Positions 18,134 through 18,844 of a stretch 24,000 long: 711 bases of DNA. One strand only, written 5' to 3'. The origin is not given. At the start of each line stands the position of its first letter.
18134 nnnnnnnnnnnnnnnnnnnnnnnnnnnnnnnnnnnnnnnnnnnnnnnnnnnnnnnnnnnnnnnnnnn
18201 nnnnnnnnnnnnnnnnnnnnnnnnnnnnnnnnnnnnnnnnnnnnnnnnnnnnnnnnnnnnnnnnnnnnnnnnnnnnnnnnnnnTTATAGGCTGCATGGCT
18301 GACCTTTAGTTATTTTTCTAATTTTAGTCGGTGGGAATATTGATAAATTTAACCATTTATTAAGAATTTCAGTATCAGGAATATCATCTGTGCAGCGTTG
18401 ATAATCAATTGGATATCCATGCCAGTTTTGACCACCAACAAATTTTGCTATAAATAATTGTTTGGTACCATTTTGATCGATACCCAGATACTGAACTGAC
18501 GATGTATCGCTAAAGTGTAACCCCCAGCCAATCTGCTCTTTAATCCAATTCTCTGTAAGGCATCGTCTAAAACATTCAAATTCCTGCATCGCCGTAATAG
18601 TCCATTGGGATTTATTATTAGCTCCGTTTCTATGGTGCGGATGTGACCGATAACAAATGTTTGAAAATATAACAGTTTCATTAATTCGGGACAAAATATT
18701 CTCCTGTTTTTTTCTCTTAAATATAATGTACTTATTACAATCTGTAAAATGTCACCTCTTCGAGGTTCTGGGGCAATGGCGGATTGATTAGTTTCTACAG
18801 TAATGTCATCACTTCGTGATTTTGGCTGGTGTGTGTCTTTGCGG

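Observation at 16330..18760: AT-rich three-gene cassette of unrecognisable proteins beside an R-M operon and an hsdM relic: candidate undescribed defence/toxin system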

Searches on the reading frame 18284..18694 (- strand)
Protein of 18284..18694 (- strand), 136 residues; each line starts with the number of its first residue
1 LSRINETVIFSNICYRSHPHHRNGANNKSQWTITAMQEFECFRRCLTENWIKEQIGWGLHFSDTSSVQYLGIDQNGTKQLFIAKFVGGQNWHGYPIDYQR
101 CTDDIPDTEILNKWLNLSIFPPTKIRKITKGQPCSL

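Call 3: search_protein_families(library=pfam, proteins=[window:18284-18694:-], max_evalue=1)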
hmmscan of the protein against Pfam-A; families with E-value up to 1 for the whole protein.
window:18284-18694:- (136 aa): 0 families

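Call 4: search_protein_families(library=padloc, proteins=[window:18284-18694:-], max_evalue=1)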
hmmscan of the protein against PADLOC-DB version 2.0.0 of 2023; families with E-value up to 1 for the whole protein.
window:18284-18694:- (136 aa): 0 families

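Call 5: search_protein_families(library=ncbifam, proteins=[window:18284-18694:-], max_evalue=1)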
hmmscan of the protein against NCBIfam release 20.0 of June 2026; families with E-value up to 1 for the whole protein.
window:18284-18694:- (136 aa): 0 families

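Call 6: search_protein_families(library=phrogs, proteins=[window:18284-18694:-], max_evalue=1)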
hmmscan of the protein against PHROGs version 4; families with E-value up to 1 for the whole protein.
window:18284-18694:- (136 aa): 2 families
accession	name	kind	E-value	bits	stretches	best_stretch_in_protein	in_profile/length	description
phrog_2597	-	DNA, RNA and nucleotide metabolism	0.03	13.8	1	71-127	305-362/747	DNA primase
phrog_36212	-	unknown function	0.095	13.6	1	2-48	11-51/56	-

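Call 11: find_homologous_proteins(query=window:18284-18694:-, max_evalue=0.001)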
Query window:18284-18694:- (136 aa): 172 proteins with E <= 0.001 among 178 candidates; the best 120 are listed.
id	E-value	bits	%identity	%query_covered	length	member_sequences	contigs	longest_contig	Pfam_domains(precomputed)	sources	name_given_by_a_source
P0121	9.2e-93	326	100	100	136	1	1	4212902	-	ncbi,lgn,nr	ncbi:MAG: hypothetical protein HRU80_02295 [Ignavibacteriales bacterium]|nr:MAG: hypothetical protei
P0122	1.1e-42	163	53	100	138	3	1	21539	-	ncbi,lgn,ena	-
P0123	9.9e-36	141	47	100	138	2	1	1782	-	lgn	-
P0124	6.7e-35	138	49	100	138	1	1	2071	-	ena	-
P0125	1.1e-34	137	46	99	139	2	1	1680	-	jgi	-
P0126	1.6e-34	137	47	100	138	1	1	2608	-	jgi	jgi:hypothetical protein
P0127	2.3e-34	136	53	92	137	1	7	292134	-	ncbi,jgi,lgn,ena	-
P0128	3.2e-34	136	46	99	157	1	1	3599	-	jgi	-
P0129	9.9e-34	134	48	94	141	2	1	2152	-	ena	-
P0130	1.2e-33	134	45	95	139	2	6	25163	-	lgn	-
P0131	1.8e-33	133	46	98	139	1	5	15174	-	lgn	-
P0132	2.5e-33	133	46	94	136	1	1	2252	-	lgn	-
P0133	5.4e-33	132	46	100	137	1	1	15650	-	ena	-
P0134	7.4e-33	131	45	100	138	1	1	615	-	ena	-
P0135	7.7e-33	131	47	100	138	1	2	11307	-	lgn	-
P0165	4.1e-30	122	48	90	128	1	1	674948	-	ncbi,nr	ncbi:hypothetical protein PJI16_05730 [Nitrospira sp. MA-1]|nr:hypothetical protein [Nitrospira sp. 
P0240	2.7e-23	100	46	88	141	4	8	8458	-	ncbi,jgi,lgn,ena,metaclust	jgi:hypothetical protein|metaclust:\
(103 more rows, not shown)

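Call 18: search_solved_structures(query=A1, max_evalue=10, show_alignments=2)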
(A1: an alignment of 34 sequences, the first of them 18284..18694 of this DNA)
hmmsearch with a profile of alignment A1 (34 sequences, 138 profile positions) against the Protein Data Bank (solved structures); distinct sequences matched with E-value up to 10: 1.
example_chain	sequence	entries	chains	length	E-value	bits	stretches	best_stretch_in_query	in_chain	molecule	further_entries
6xi1_AAA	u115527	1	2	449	0.016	18.4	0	53-82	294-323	Flagellin hook IN motif family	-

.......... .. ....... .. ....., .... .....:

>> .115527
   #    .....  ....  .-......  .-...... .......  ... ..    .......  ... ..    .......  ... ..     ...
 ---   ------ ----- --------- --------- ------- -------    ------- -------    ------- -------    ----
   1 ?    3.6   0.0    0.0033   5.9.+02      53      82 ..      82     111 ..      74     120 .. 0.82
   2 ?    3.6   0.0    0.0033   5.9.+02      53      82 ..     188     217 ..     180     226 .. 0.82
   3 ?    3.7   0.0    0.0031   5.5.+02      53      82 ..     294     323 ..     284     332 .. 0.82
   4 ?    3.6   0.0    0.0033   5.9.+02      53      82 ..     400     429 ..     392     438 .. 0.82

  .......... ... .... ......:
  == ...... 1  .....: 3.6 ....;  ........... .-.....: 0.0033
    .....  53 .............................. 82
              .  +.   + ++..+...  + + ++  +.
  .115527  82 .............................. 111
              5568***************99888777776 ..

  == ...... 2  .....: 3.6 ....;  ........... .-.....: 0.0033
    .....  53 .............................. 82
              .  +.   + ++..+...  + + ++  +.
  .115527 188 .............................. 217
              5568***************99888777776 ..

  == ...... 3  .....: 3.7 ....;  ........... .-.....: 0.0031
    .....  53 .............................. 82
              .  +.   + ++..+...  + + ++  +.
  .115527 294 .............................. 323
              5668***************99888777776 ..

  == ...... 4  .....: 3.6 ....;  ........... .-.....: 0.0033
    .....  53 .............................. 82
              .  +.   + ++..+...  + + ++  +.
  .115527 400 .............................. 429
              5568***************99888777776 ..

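Call 28: predict_structure(alignment_id=A1)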
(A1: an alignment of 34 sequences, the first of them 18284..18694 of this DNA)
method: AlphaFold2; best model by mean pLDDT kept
length: 136 residues; sequences in the alignment: 34
mean_pLDDT: 94.5   pTM: 0.88
mean pLDDT of the five models: 94.5, 94.4, 93.9, 93.9, 93.1
residues with pLDDT >= 90: 118; 70-90: 16; 50-70: 2; < 50: 0
segments of 3 or more residues with pLDDT < 50: none
pLDDT, mean of each block of 10 residues (from residue 1): 78 91 93 96 97 98 95 96 95 97 97 98 98 95
secondary structure, 60 per line:
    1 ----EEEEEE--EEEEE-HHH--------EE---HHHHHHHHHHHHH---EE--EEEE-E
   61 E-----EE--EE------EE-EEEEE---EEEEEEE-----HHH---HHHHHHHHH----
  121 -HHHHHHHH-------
elements in order: E5-10 E13-17 H35-47 E55-58 E82-86 E90-96 H108-116 H122-129

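Call 32: fold_search(model_id=the predicted structure, library=pdb)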
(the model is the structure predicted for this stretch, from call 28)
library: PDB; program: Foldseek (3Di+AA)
matches with E <= 10: 95; with E <= 0.001: 0
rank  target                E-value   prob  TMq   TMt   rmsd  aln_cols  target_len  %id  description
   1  5e3e_B                1.1e-01  0.47  0.32  0.37   6.2       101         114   11  Crystal structure of CdiA-CT/CdiI complex from Y. kristensenii 33638 (released 2015-11-25)
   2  5e3e_D                1.8e-01  0.30  0.29  0.34   5.8        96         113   11  Crystal structure of CdiA-CT/CdiI complex from Y. kristensenii 33638 (released 2015-11-25)
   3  8hhj_B                2.0e-01  0.54  0.36  0.45   8.7        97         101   10  Crystal structure of the MafB2-CTMGI-2B16B6/MafI2MGI-2B16B6 complex (released 2023-11-15)
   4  8fm9_A                6.5e-01  0.06  0.17  0.10  12.4        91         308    9  Nodavirus RNA replication proto-crown, detergent-solubliized C12 multimer (released 2023-02-01)
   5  6j5i_H                9.6e-01  0.04  0.16  0.16  13.9        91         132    6  Cryo-EM structure of the mammalian DP-state ATP synthase (released 2019-06-26)
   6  4bkw                  9.6e-01  0.03  0.18  0.07  12.3       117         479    8  Crystal structure of the C-terminal region of human ZFYVE9 (released 2013-05-15)
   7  5ijn_MODEL_1_F        1.4e+00  0.05  0.26  0.14  12.3       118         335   10  Composite structure of the inner ring of the human nuclear pore complex (32 copies of Nup205) (released 2016-04-27)
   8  7owq_A                1.7e+00  0.02  0.13  0.07  12.4        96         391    9  HsNMT1 in complex with both MyrCoA and peptide N-Methylated-GNCFSKPR (released 2022-12-21)
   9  8tmn_C                2.0e+00  0.02  0.18  0.10  12.7       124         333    7  Cryo-EM structure of magnesium depleted CorA in complex with conformation-specific synthetic antibody C18, State MGD-1 (released 2025-02-12)
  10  4r9k_C                2.1e+00  0.02  0.15  0.13  12.6        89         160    9  Structure of thermostable eightfold mutant of limonene epoxide hydrolase from Rhodococcus erythropolis (released 2014-09-24)
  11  9k7i_B                2.2e+00  0.05  0.21  0.13   9.6        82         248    8  Gamma-glutamyl peptidase 1 from Arabidopsis thaliana (Glu complex) (released 2025-10-29)
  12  8an4_B                2.2e+00  0.01  0.17  0.14  13.3       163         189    7  MenT1 toxin (rv0078a) from Mycobacterium tuberculosis H37Rv (released 2023-08-02)
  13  4r9l_C                2.4e+00  0.02  0.15  0.13  13.0        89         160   10  Structure of a thermostable elevenfold mutant of limonene epoxide hydrolase from Rhodococcus erythropolis, containing  (released 2014-09-24)
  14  1s4y_B                2.4e+00  0.01  0.10  0.12  16.4        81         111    9  Crystal structure of the activin/actrIIb extracellular domain (released 2004-08-10)
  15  9k7i_A                2.6e+00  0.07  0.21  0.13   9.0        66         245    9  Gamma-glutamyl peptidase 1 from Arabidopsis thaliana (Glu complex) (released 2025-10-29)
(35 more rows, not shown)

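Call 56: search_protein_families(library=pfam, alignment_id=A1, max_evalue=10)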
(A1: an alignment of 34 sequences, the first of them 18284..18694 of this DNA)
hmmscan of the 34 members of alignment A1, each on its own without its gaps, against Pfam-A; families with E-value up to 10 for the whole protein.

A. member 1, window:18284-18694:- (136 aa): 0 families

B. families by the number of members that match (of 34 scanned): 8 families
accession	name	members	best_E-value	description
PF23768.1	DUF7167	1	0.018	Domain of unknown function (DUF7167)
PF06179.17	Med22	1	0.047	Surfeit locus protein 5 subunit 22 of Mediator complex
PF19092.6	DUF5780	1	0.063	Family of unknown function (DUF5780)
PF03475.19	YiiM_3-alpha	1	0.069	YiiM-like, 3-alpha helix domain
PF18088.7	Glyco_H_20C_C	1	0.075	Glycoside Hydrolase 20C C-terminal domain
PF14955.12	MRP-S24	1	0.12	Mitochondrial ribosome subunit S24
PF00452.24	Bcl-2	1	0.14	Apoptosis regulator proteins, Bcl-2 family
PF10214.15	Rrn6_beta-prop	1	0.14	Rrn6, beta-propeller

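Call 62: search_protein_representatives(alignment_id=A1)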
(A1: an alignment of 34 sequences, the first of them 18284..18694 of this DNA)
Query: 34 sequences, 138 profile positions. Proteins with E-value up to 0.001 (for the whole library): 676; up to 1e-10: 484; up to 1e-30: 139. The best 150 are listed.
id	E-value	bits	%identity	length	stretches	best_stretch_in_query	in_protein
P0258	5.6e-50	185.1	-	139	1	4-138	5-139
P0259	2.1e-48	180.0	-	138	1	5-138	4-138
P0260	5.3e-48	178.7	-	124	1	14-138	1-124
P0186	2.3e-47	176.7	-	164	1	6-138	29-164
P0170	2.5e-47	176.5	-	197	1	11-138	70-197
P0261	3.3e-47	176.1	-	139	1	9-138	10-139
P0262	1.3e-46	174.2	-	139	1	4-138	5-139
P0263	2.8e-46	173.1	-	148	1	6-138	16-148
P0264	1.0e-45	171.3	-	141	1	6-138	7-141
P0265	1.7e-45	170.6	-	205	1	9-138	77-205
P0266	2.4e-45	170.1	-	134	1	10-138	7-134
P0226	7.5e-45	168.5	-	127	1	14-138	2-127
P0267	1.7e-44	167.3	-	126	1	13-138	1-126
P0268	1.8e-44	167.2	-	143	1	12-138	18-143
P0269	3.8e-44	166.2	-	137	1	12-138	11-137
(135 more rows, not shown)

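Call 63: find_related_loci(query=A1, collection=metagenome_contigs, flank=4000)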
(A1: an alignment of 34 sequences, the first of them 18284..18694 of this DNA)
Query A1 (136 aa) in metagenome_contigs; peptide patterns used: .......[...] (x = any residue, [..] = any of these).
214 stretches matched a pattern; 156 encode a relative of the query (tblastn E <= 1e-3); the best 80 are kept; 80 distinct loci.
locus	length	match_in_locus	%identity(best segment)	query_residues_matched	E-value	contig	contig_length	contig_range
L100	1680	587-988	46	3-136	4e-39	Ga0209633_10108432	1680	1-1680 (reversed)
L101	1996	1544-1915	49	15-136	6e-39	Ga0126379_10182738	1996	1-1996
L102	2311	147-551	46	4-136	5e-38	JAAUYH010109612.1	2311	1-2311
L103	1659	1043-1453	45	1-136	2e-38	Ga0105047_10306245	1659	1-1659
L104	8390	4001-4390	49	9-136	3e-37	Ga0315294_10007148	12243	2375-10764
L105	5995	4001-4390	49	9-136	3e-37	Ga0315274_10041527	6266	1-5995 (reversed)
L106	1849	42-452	46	2-136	5e-37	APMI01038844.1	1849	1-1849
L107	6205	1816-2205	45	9-136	3e-36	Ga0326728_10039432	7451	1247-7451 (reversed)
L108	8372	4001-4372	50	13-136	4e-36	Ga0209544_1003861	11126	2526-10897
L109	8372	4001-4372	50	13-136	4e-36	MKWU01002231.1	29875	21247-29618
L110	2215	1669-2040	46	15-136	4e-36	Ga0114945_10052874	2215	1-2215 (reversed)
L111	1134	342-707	47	15-136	3e-36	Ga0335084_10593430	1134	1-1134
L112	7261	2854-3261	43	3-136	4e-35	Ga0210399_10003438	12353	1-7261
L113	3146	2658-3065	44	1-136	6e-35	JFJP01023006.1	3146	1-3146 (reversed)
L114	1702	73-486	46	1-136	6e-35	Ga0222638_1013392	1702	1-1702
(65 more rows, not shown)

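Call 66: fold_search(model_id=the predicted structure, library=viral)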
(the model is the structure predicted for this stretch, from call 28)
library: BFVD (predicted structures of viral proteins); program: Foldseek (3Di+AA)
matches with E <= 10: 223; with E <= 0.001: 0
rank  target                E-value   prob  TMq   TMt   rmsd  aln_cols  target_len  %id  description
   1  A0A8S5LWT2            4.7e-01  0.07  0.19  0.12  11.8       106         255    8  Uncharacterized protein [Myoviridae sp. cto1k8]
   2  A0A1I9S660            4.7e-01  0.05  0.18  0.08  12.8       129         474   13  (no name in the UniProt tables at hand)
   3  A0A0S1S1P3            5.7e-01  0.09  0.26  0.22   9.0       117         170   12  Uncharacterized protein [Klebsiella phage vB_KpnM_KB57]
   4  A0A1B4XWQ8            6.5e-01  0.04  0.15  0.09  13.6       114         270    8  Uncharacterized protein [Tenacibaculum phage pT24]
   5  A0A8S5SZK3            7.9e-01  0.08  0.21  0.09  12.1        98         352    8  Lamprin [Siphoviridae sp. ct6h44]
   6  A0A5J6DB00            8.5e-01  0.03  0.16  0.14  14.7       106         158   11  Putative membrane protein [Erwinia phage pEp_SNUABM_01]
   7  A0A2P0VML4            9.6e-01  0.06  0.18  0.14  13.4       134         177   13  Uncharacterized protein [Tetraselmis virus 1]
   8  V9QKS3                9.6e-01  0.03  0.14  0.08  12.2       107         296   10  (no name in the UniProt tables at hand)
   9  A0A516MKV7            9.6e-01  0.01  0.11  0.09  18.9       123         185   11  (no name in the UniProt tables at hand)
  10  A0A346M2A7            1.1e+00  0.05  0.19  0.05  12.7        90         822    8  RNA-directed RNA polymerase [Culex Noda-like virus 2]
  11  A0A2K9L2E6            1.3e+00  0.02  0.16  0.08  15.3       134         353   10  Ankyrin repeat protein [Tupanvirus soda lake]
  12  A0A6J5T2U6            1.3e+00  0.01  0.13  0.15  18.3       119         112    8  Uncharacterized protein [uncultured Caudovirales phage]
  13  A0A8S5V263            1.3e+00  0.03  0.16  0.20  13.6        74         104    8  Uncharacterized protein [Myoviridae sp. ctJ2i1]
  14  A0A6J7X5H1            1.3e+00  0.03  0.17  0.09  11.1        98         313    7  3'-5' exonuclease domain containing protein [uncultured Caudovirales phage]
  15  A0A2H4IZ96            1.3e+00  0.03  0.16  0.14  12.3        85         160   10  Uncharacterized protein [uncultured Caudovirales phage]
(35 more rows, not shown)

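Call 90: list_cluster_members(proteins=[window:18284-18694:-, window:17097-18296:-, window:16400-16987:-, P0165, P0059, P0240, P0072])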
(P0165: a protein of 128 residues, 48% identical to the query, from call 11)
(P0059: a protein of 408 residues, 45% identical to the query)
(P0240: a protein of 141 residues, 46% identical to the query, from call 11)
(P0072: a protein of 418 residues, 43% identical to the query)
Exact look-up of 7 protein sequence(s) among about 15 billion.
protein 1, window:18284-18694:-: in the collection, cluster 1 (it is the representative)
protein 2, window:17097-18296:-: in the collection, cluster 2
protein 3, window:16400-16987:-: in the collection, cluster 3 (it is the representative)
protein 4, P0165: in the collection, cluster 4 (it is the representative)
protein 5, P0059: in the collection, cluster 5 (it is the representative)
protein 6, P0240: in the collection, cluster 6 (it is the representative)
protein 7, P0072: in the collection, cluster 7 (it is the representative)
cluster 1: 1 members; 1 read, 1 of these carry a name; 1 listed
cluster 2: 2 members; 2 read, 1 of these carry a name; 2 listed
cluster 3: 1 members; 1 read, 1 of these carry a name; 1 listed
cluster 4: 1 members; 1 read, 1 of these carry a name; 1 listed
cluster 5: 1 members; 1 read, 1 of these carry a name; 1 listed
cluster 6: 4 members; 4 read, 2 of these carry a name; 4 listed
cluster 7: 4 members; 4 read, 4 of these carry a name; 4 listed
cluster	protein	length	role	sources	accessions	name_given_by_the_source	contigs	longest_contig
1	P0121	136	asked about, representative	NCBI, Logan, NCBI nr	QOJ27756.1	MAG: hypothetical protein HRU80_02295 [Ignavibacteriales bacterium]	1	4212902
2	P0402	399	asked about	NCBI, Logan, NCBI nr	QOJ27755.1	MAG: hypothetical protein HRU80_02290 [Ignavibacteriales bacterium]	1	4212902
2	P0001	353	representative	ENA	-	-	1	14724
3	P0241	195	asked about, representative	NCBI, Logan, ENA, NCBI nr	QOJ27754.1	MAG: hypothetical protein HRU80_02285 [Ignavibacteriales bacterium]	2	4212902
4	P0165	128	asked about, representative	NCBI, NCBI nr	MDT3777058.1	hypothetical protein PJI16_05730 [Nitrospira sp. MA-1] | hypothetical protein [Nitrospira sp. MA-1]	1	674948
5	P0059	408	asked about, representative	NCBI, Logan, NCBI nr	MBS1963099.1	MAG: hypothetical protein JST04_12865 [Bdellovibrionales bacterium] | hypothetical protein [Bdellovibrionales bacterium]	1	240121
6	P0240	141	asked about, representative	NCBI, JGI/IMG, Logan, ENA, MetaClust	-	hypothetical protein | \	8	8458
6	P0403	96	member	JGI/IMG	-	hypothetical protein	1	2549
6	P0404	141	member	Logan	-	-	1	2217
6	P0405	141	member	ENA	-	-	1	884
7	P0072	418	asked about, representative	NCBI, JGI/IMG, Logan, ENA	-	hypothetical protein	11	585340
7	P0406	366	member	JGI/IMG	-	hypothetical protein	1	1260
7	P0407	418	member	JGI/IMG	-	hypothetical protein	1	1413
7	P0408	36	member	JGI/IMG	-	hypothetical protein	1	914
